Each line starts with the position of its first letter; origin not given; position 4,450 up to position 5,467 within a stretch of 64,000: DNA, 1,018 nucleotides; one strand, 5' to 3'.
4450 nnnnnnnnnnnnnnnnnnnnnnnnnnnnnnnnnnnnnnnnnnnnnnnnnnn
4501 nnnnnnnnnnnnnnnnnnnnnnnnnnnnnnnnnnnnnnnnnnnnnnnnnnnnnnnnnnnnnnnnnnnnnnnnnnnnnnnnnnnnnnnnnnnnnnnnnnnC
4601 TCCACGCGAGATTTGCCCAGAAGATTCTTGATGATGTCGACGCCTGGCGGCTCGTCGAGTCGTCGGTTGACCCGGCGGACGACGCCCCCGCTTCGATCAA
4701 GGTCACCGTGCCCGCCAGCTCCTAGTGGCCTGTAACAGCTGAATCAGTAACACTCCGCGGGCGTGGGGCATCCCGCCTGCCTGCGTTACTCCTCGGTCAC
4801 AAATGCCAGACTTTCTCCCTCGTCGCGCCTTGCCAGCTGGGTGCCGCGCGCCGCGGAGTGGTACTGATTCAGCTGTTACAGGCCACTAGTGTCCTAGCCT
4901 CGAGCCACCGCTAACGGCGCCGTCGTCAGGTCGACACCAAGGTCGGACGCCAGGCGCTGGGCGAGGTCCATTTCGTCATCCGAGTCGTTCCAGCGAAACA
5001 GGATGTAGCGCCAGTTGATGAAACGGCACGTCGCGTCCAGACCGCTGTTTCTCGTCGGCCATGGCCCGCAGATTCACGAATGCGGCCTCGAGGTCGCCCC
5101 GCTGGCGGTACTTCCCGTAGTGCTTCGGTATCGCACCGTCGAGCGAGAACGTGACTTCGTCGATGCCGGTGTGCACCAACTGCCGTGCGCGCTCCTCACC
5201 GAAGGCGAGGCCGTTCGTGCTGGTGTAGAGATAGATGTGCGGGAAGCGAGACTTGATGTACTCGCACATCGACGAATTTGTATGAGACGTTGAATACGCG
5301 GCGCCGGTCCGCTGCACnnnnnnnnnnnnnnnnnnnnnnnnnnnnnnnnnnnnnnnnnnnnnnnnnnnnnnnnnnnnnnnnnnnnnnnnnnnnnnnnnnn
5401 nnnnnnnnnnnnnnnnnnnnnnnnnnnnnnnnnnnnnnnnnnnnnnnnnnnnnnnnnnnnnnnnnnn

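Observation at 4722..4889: A1 has 39-nt near-perfect arms and contains the lpxC stop codon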

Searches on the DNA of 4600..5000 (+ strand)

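Call 9: search_rna_families(source=window, start=4600, end=5000, threshold=evalue, max_evalue=10)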
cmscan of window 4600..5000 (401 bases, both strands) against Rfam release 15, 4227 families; matches with E-value up to 10: 2.
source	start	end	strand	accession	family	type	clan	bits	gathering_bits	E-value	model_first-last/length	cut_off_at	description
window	4686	4730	-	RF01297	sR40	Gene; snRNA; snoRNA; CD-box;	-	13.5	50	3.5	1-61/61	no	Small nucleolar RNA sR40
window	4694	4733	+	RF02166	PVT1_3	Gene; lncRNA;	-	8.4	45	8.7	1-95/95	no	Pvt1 oncogene conserved region 3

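Call 76: search_dna_similar(query=window:4722-4889:+, collection=plasmids, mode=distant, max_rows=8)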
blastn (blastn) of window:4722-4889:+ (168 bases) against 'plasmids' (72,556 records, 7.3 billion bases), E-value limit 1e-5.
No match.

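Call 77: search_dna_similar(query=window:4722-4889:+, collection=phages, mode=distant, max_rows=8)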
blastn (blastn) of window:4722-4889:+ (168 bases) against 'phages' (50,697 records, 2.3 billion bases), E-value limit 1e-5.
No match.

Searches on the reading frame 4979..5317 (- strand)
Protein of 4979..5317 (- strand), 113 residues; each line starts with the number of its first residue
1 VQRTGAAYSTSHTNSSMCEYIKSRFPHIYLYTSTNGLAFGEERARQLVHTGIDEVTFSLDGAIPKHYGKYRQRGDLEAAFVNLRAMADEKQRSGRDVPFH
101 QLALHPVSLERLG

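Call 67: search_protein_families(library=pfam, proteins=[window:4979-5317:-], max_evalue=0.1)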
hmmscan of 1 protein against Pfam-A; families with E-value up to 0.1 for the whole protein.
window:4979-5317:- (113 aa): 2 families
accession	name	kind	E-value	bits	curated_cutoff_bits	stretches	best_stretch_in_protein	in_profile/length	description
PF04055.27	Radical_SAM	-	0.002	18.8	29.5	1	22-89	70-139/166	Radical SAM superfamily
PF01119.25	DNA_mis_repair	-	0.063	13.3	26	1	39-90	5-55/119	DNA mismatch repair protein, C-terminal domain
